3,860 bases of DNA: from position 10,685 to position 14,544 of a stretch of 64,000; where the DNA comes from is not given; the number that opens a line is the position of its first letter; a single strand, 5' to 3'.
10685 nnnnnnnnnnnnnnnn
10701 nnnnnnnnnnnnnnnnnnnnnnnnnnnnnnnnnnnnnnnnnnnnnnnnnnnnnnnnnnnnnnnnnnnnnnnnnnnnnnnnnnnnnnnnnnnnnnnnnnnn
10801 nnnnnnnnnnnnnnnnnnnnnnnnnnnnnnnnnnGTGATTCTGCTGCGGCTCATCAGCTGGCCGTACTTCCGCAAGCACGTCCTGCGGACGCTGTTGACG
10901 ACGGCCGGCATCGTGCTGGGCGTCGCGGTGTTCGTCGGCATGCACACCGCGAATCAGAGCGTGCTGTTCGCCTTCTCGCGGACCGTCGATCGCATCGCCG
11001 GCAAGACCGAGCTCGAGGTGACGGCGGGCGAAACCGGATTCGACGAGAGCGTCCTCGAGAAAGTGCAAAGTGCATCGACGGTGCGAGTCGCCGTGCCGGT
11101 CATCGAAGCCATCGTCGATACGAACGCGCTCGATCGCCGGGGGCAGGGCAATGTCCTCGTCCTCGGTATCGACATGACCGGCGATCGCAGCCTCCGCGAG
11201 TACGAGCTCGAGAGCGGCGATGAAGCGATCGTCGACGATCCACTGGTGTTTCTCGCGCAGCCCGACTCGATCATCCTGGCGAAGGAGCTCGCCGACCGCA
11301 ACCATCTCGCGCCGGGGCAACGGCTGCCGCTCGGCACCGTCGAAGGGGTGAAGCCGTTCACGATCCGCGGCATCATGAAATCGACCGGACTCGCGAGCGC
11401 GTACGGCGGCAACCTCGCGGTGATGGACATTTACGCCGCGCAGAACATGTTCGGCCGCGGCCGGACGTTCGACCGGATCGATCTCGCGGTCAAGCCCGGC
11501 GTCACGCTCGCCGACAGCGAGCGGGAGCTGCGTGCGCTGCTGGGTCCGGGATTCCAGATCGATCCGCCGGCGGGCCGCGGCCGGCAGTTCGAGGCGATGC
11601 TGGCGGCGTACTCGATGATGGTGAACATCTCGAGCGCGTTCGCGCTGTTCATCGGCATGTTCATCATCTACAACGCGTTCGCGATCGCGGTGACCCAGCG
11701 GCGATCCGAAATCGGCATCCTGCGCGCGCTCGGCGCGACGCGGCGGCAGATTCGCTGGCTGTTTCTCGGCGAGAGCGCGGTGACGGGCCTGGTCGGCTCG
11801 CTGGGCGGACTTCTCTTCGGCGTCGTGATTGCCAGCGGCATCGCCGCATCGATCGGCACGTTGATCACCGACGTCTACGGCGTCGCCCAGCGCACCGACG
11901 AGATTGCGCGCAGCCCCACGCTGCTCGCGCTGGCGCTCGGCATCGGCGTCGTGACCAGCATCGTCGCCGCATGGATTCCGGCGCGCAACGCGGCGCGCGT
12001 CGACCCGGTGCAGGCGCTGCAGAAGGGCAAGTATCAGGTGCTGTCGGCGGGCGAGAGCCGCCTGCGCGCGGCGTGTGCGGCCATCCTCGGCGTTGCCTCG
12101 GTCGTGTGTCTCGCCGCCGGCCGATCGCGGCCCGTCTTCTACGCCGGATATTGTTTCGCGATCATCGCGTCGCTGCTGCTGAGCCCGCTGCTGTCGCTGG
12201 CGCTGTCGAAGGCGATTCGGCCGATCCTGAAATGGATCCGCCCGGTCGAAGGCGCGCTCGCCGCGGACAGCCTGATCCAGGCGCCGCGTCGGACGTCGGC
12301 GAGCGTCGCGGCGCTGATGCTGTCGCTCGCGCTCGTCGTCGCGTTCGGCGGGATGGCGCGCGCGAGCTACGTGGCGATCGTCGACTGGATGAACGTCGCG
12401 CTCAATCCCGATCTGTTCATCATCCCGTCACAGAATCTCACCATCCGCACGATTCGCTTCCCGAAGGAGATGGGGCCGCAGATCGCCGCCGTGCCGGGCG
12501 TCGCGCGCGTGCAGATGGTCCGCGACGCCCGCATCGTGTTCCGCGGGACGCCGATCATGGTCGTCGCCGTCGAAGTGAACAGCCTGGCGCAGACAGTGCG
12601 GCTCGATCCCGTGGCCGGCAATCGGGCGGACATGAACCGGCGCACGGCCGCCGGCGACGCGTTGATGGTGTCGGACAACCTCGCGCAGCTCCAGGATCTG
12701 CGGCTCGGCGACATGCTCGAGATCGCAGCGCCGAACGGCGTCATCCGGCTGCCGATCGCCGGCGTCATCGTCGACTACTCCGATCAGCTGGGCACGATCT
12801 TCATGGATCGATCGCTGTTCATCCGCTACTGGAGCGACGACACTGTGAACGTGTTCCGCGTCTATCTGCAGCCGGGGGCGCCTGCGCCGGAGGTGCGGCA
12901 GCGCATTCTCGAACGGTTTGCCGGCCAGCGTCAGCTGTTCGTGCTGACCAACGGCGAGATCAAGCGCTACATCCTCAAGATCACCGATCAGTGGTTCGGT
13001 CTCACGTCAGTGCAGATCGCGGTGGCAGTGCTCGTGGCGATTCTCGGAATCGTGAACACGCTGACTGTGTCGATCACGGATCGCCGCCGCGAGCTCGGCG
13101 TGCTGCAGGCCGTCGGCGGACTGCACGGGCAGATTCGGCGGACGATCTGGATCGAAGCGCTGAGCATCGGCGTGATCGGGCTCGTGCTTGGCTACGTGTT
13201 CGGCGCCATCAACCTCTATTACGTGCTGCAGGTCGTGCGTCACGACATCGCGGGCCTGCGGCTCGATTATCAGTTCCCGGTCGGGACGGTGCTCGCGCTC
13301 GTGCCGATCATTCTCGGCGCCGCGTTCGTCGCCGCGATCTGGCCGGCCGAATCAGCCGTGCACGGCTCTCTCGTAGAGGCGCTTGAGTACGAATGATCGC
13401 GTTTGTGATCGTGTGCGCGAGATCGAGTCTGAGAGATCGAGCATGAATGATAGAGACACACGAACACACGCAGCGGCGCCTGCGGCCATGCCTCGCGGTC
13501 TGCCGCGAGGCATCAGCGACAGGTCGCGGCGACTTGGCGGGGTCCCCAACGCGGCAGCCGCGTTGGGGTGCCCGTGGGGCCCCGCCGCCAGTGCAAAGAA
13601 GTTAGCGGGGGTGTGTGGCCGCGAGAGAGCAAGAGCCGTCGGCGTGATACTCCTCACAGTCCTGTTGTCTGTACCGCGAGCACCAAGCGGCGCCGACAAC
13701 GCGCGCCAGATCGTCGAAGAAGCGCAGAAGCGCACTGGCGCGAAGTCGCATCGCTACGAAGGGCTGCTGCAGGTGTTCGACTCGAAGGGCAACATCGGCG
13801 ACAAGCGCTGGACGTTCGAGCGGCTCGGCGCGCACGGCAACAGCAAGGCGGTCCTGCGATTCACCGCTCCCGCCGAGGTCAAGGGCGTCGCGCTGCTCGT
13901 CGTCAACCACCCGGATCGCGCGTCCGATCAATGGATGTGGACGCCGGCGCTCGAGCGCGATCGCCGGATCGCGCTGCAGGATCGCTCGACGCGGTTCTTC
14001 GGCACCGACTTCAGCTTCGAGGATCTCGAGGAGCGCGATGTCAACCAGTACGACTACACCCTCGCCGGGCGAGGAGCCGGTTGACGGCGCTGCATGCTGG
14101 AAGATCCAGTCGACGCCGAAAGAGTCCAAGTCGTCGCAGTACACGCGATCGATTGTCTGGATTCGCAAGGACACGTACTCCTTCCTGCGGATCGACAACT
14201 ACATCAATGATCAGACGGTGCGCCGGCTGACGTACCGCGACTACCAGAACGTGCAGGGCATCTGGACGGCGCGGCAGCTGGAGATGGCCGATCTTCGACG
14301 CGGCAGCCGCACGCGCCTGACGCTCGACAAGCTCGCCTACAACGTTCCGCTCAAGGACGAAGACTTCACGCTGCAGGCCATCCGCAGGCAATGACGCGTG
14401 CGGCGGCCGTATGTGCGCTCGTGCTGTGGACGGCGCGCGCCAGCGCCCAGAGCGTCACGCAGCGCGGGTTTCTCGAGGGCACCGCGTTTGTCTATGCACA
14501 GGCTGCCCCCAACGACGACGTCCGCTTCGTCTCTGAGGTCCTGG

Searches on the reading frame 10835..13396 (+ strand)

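Call 36: search_protein_families(library=pfam, proteins=[window:10835-13396:+], max_evalue=0.00001)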
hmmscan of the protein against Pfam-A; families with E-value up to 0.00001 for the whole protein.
window:10835-13396:+ (853 aa): 2 families
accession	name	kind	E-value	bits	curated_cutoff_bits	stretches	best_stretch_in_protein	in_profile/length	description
PF02687.27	FtsX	-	2.5e-34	118.3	25.5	2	265-391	2-120/120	FtsX-like permease C-terminal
PF12704.14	MacB_PCD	-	8.4e-20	72.4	27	2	19-234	1-206/207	MacB-like periplasmic core domain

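Call 50: search_protein_families(library=ncbifam, proteins=[window:10835-13396:+], max_evalue=0.00001)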
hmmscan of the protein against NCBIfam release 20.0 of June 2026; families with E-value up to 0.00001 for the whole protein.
window:10835-13396:+ (853 aa): 9 families
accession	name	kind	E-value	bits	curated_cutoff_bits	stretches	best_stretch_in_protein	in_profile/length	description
TIGR02212.1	lolCE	equivalog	7.4e-35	120.6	362.45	2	19-396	24-409/411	lipoprotein-releasing ABC transporter permease subunit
TIGR03434.1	ADOP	subfamily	6.3e-22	77.5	622.3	2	260-396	678-801/803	ADOP family duplicated permease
NF008357.0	PRK11146.1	exception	4.7e-19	68.5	439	1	19-395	27-411/414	lipoprotein-releasing ABC transporter permease subunit LolE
NF007826.0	PRK10535.1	equivalog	3.6e-18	65.2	966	2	8-396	261-646/648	macrolide ABC transporter ATP-binding protein/permease MacB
TIGR02213.1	lolE_release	exception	6.1e-17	61.6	540.35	1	271-395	275-408/411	lipoprotein-releasing ABC transporter permease subunit LolE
NF038347.1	FtsX_Gpos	exception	1.3e-16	60.8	225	2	265-377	173-289/296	permease-like cell division protein FtsX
NF038346.1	FtsX_actino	exception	6e-15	55.4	250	2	723-838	182-298/308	permease-like cell division protein FtsX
NF008076.0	PRK10814.1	exception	2.5e-13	49.8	473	1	248-396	253-397/399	lipoprotein-releasing ABC transporter permease subunit LolC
TIGR00439.2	FtsX_Gneg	equivalog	3e-13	49.6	255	1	251-381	158-285/292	permease-like cell division protein FtsX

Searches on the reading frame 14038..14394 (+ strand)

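Call 36: search_protein_families(library=pfam, proteins=[window:14038-14394:+], max_evalue=0.00001)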
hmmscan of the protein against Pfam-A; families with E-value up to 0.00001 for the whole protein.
window:14038-14394:+ (118 aa): 1 family
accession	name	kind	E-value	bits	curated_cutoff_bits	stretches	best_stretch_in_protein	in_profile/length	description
PF17131.11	LolA_like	-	1.4e-28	100.2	30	1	11-117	77-184/184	Outer membrane lipoprotein-sorting protein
